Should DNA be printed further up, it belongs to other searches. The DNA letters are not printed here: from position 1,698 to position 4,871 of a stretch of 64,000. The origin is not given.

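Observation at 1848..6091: Two-gene operon: Schlafen-like AlbA_2/wHTH protein + AEP(PrimPol)-SF2 helicase-PLD nuclease fusion, a candidate undescribed defence system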

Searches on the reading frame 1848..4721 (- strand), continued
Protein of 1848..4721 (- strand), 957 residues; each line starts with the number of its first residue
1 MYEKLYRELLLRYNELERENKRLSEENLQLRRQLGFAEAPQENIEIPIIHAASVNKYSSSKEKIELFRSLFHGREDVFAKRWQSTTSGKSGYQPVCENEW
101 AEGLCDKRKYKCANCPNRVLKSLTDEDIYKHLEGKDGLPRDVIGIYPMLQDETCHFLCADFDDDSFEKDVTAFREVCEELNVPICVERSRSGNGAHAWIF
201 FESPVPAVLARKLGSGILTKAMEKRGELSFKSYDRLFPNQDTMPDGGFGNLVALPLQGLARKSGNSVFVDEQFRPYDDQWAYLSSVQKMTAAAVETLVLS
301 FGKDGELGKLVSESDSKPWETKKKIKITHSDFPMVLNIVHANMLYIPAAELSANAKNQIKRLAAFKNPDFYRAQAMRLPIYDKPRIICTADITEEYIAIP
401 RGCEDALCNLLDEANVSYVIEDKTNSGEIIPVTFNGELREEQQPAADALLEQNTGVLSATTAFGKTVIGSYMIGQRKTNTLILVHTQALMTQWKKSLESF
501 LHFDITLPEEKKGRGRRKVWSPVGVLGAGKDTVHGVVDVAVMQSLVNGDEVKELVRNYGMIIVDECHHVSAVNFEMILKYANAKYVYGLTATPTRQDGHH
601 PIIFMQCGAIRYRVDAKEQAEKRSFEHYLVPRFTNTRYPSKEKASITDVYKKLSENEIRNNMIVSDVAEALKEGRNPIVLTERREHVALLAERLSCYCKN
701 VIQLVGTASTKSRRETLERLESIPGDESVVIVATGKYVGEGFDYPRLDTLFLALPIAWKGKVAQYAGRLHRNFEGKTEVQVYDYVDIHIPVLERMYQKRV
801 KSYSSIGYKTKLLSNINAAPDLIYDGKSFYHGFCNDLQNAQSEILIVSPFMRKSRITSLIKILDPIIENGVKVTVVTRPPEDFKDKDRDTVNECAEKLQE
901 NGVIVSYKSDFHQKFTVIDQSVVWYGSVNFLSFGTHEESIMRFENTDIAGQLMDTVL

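Call 45: search_protein_families(library=pfam, proteins=[L053:9102-9869:+, L060:9057-9914:+, L068:934-1734:+, L082:9251-10084:+, L057:2047-4836:+, L062:9353-9874:+, L071:9342-9830:+, L066:9429-9878:+, L067:9182-9790:+, L064:9475-9864:+], max_evalue=0.001)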
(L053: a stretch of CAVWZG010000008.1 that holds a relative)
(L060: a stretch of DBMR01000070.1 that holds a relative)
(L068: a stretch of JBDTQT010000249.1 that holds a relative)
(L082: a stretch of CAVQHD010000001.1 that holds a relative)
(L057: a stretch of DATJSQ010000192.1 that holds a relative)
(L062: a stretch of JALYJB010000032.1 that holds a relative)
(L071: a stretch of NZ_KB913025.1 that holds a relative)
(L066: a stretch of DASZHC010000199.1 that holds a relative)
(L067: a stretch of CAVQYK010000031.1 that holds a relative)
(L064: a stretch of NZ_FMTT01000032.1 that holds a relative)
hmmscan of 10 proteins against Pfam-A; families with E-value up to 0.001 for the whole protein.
L053:9102-9869:+ (255 aa): 0 families

L060:9057-9914:+ (285 aa): 1 family
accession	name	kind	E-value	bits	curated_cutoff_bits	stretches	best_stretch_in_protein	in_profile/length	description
PF08843.17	AbiEii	-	2.9e-06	27.8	22.5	1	40-243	11-192/238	Nucleotidyl transferase AbiEii toxin, Type IV TA system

L068:934-1734:+ (266 aa): 2 families
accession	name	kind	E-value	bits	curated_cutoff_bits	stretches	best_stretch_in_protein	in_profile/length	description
PF09407.15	AbiEi_1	-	2e-52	177.6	22.2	1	73-214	1-141/142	AbiEi antitoxin C-terminal domain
PF13338.12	AbiEi_4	-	0.00016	22.1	25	1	12-63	2-48/49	Transcriptional regulator, AbiEi antitoxin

L082:9251-10084:+ (277 aa): 1 family
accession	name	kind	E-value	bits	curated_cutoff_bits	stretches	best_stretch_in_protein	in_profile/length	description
PF08867.16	FRG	-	2.5e-05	25.5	25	1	32-147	2-85/94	FRG domain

L057:2047-4836:+ (929 aa): 5 families
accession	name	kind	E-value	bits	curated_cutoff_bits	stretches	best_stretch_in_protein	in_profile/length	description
PF00176.29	SNF2-rel_dom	-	1.2e-44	153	24.9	1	246-484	13-264/290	SNF2-related domain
PF00271.37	Helicase_C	-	7.9e-24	84.5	23.5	1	524-634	2-109/110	Helicase conserved C-terminal domain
PF04851.21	ResIII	-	4.1e-08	33.7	22.5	1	231-384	4-163/164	Type III restriction enzyme, res subunit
PF00270.35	DEAD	-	5.1e-06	26.8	26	1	233-386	2-162/167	DEAD/DEAH box helicase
PF13173.12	AAA_14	-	0.00051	20.5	27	0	345-382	62-98/129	AAA domain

L062:9353-9874:+ (173 aa): 0 families

L071:9342-9830:+ (162 aa): 1 family
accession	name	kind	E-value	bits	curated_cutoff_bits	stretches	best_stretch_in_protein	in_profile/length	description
PF11848.13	DUF3368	-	3.3e-12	46.5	27.3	1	115-157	1-43/46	Domain of unknown function (DUF3368)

L066:9429-9878:+ (149 aa): 0 families

L067:9182-9790:+ (202 aa): 0 families

L064:9475-9864:+ (129 aa): 1 family
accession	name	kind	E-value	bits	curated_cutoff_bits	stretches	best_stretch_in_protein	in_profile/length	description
PF13650.11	Asp_protease_2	-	2e-05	25.6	24.3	1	30-111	13-90/90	Aspartyl protease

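Call 55: search_protein_families(library=pfam, proteins=[L083:12299-12820:+, L053:12272-12802:+, L056:12323-12922:+, L087:12260-12805:+, L075:10039-10554:+, L068:1757-2560:+, L046:9443-9800:+], max_evalue=0.01)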
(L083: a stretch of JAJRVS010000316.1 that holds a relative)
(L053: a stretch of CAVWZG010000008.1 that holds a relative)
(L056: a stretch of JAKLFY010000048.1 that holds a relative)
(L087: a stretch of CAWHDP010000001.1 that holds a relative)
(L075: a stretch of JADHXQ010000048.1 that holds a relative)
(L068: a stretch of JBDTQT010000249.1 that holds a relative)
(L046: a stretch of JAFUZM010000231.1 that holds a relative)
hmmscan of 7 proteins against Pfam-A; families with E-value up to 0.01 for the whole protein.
L083:12299-12820:+ (173 aa): 3 families
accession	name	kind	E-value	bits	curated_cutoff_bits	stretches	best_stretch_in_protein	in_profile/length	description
PF04480.18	DUF559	-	1.8e-12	47.5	20.6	1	100-167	44-108/109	Protein of unknown function (DUF559)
PF18741.7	MTES_1575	-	0.00011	22.6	38.2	1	107-166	36-95/96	REase_MTES_1575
PF10881.14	DUF2726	-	0.0025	18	24.7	1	95-150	52-111/126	Protein of unknown function (DUF2726)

L053:12272-12802:+ (176 aa): 2 families
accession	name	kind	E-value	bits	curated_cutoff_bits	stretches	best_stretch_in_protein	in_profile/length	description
PF04480.18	DUF559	-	7.2e-13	48.8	20.6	1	101-167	45-108/109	Protein of unknown function (DUF559)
PF18741.7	MTES_1575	-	0.00055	20.4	38.2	1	108-167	37-96/96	REase_MTES_1575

L056:12323-12922:+ (199 aa): 2 families
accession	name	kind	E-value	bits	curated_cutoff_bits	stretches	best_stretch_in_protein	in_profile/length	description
PF04480.18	DUF559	-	5.9e-16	58.7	20.6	1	95-166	40-108/109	Protein of unknown function (DUF559)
PF18741.7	MTES_1575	-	0.00012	22.5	38.2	1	99-164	25-94/96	REase_MTES_1575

L087:12260-12805:+ (181 aa): 3 families
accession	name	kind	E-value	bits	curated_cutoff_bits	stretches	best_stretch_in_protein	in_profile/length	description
PF04480.18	DUF559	-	5e-15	55.7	20.6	1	97-166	42-108/109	Protein of unknown function (DUF559)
PF18741.7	MTES_1575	-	3.3e-07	30.7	38.2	1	97-164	23-94/96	REase_MTES_1575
PF10881.14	DUF2726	-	0.0051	17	24.7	1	107-151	70-113/126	Protein of unknown function (DUF2726)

L075:10039-10554:+ (171 aa): 2 families
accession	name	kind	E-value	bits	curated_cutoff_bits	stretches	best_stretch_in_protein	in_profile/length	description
PF04480.18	DUF559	-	3.7e-13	49.7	20.6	1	96-165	41-107/109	Protein of unknown function (DUF559)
PF18741.7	MTES_1575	-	1.7e-06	28.5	38.2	1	95-164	21-94/96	REase_MTES_1575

L068:1757-2560:+ (268 aa): 0 families

L046:9443-9800:+ (119 aa): 3 families
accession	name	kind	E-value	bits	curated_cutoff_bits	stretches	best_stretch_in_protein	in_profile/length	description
PF00583.31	Acetyltransf_1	-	2e-07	31.8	20.7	1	43-117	24-89/116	Acetyltransferase (GNAT) family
PF13508.13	Acetyltransf_7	-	0.00013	22.8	27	1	56-114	7-54/84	Acetyltransferase (GNAT) domain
PF13302.13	Acetyltransf_3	-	0.0039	18.3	25.4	1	39-116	40-108/138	Acetyltransferase (GNAT) domain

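Call 72: search_protein_families(library=pfam, alignment_id=A3, max_evalue=0.00001)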
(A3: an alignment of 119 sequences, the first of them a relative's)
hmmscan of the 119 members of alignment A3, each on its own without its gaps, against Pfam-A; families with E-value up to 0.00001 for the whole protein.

A. member 1, L001:5766-6725:+ (319 aa): 0 families

B. families by the number of members that match (of 119 scanned): 126 families (the first 25 are shown)
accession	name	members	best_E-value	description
PF13173.12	AAA_14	6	1.1e-33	AAA domain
PF13635.12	DUF4143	6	1.2e-32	Domain of unknown function (DUF4143)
PF04326.19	SLFN_AlbA_2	4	1.1e-21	Schlafen, AlbA_2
PF13749.12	HATPase_c_4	4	1.9e-17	Putative ATP-dependent DNA helicase recG C-terminal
PF09820.16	AAA-ATPase_like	3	1.5e-68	Predicted AAA-ATPase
PF08843.17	AbiEii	3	5.8e-47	Nucleotidyl transferase AbiEii toxin, Type IV TA system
PF08011.17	PDDEXK_9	3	8.5e-24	PD-(D/E)XK nuclease superfamily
PF13102.12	Phage_int_SAM_5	3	1.4e-19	Phage integrase SAM-like domain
PF00589.27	Phage_integrase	3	5.8e-15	Phage integrase family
PF17293.8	Arm-DNA-bind_5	3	1e-13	Arm DNA-binding domain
PF13310.11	Virulence_RhuM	2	1e-107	Virulence protein RhuM family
PF00884.28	Sulfatase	2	1.9e-47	Sulfatase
PF01554.23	MatE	2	1.9e-36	MatE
PF16347.10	SGSH_C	2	1.4e-20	N-sulphoglucosamine sulphohydrolase, C-terminal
PF12833.13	HTH_18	2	4.4e-20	Helix-turn-helix domain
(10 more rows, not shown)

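Call 73: search_protein_families(library=padloc, alignment_id=A3, max_evalue=1e-10)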
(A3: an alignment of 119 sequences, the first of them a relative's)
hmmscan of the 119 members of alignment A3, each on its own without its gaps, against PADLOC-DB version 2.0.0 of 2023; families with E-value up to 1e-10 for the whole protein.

A. member 1, L001:5766-6725:+ (319 aa): 0 families

B. families by the number of members that match (of 119 scanned): 250 families (the first 25 are shown)
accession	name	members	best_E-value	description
PDLC04787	PDC-S01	6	2.2e-100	-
PDLC04790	PDC-S01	6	1e-61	-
PDLC04789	PDC-S01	5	5.8e-44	-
PDLC04786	PDC-S01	4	1.2e-156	-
PDLC04788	PDC-S01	4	8.5e-81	-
PDLC02265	AbiEi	4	2e-76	AbiEi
PDLC02225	AbiEi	4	2.4e-67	AbiEi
PDLC02275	AbiEi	4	5.6e-39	AbiEi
PDLC04791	PDC-S01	4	1.8e-33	-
PDLC02402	Aga_SIR2-PNTD1-PNTD2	4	6e-17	Class I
PDLC04792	PDC-S01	3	1.3e-116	-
PDLC02283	AbiEi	3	4.2e-78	AbiEi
PDLC02239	AbiEi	3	7.8e-46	AbiEi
PDLC02263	AbiEi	3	4e-44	AbiEi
PDLC02245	AbiEi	3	9e-41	AbiEi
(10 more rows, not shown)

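Call 82: search_protein_families(library=pfam, proteins=[L007:11844-13079:+], max_evalue=0.001)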
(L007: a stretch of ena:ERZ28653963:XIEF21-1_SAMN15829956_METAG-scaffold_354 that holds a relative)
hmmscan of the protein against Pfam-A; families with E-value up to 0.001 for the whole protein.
L007:11844-13079:+ (411 aa): 0 families

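Call 83: search_protein_families(library=padloc, proteins=[L007:11844-13079:+], max_evalue=0.00001)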
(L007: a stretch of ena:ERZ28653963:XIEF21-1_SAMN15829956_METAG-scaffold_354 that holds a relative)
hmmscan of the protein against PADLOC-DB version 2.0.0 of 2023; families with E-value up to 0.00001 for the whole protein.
L007:11844-13079:+ (411 aa): 0 families

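Call 84: find_encoding_contigs(protein=P0026, flank=10000, max_places=2)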
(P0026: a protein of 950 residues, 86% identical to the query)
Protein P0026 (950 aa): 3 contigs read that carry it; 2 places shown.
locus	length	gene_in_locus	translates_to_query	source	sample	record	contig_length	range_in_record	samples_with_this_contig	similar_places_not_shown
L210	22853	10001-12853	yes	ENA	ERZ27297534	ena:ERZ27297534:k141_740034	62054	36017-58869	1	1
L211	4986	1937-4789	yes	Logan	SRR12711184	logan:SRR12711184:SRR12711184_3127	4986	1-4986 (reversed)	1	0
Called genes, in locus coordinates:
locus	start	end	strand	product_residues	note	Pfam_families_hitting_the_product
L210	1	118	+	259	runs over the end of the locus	PF04970:LRAT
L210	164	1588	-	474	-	PF02638:GHL10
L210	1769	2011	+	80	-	PF02796:HTH_7 (weak), PF13443:HTH_26, PF01381:HTH_3 (weak)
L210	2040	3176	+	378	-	PF00149:Metallophos, PF12850:Metallophos_2, PF12320:SbcD_C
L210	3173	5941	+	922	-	PF13476:AAA_23, PF13555:AAA_29 (weak), PF13558:SbcC_Walker_B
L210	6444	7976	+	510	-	PF04471:Mrr_cat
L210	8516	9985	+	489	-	PF04326:SLFN_AlbA_2, PF13749:HATPase_c_4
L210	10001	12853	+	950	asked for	PF22548:AEP-TOTE, PF00270:DEAD, PF04851:ResIII, PF00271:Helicase_C (faint), PF13091:PLDc_2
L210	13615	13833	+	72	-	PF01381:HTH_3, PF13443:HTH_26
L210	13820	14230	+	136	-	PF03852:Vsr, PF18741:MTES_1575 (faint), PF04480:DUF559 (weak)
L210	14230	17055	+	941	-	PF10593:Z1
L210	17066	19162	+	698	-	-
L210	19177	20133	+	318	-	-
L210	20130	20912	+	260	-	PF19866:DUF6339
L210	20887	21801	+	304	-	PF14390:DUF4420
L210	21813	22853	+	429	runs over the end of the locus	PF00145:DNA_methylase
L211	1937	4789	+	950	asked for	PF22548:AEP-TOTE, PF00270:DEAD, PF04851:ResIII, PF00271:Helicase_C (faint), PF13091:PLDc_2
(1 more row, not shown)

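Call 85: find_encoding_contigs(protein=P0017, flank=10000, max_places=2)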
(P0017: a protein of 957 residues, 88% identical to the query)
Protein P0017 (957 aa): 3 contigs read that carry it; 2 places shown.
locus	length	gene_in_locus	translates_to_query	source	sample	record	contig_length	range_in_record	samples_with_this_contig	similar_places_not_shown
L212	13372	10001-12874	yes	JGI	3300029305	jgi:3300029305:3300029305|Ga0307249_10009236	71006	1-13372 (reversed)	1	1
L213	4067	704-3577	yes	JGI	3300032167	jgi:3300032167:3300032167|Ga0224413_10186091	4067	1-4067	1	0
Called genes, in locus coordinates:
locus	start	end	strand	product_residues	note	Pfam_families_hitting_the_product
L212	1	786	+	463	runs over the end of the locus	PF28494:GlyRS_ins_1 (weak), PF00587:tRNA-synt_2b, PF03129:HGTP_anticodon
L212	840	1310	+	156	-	PF02664:LuxS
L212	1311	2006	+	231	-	PF01048:PNP_UDP_1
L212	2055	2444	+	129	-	-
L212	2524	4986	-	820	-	PF00270:DEAD (faint), PF06733:DEAD_2, PF13307:Helicase_C_2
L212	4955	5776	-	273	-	PF02522:Antibiotic_NAT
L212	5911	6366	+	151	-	PF01451:LMWPc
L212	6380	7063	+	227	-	PF03591:AzlC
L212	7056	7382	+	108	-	PF05437:AzlD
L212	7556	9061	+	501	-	PF00860:Xan_ur_permease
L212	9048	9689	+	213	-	PF14681:UPRTase, PF00156:Pribosyltran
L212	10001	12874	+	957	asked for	PF22548:AEP-TOTE, PF00270:DEAD, PF04851:ResIII, PF13091:PLDc_2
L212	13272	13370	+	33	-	?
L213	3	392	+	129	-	?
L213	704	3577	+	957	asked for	PF22548:AEP-TOTE, PF00270:DEAD, PF04851:ResIII, PF13091:PLDc_2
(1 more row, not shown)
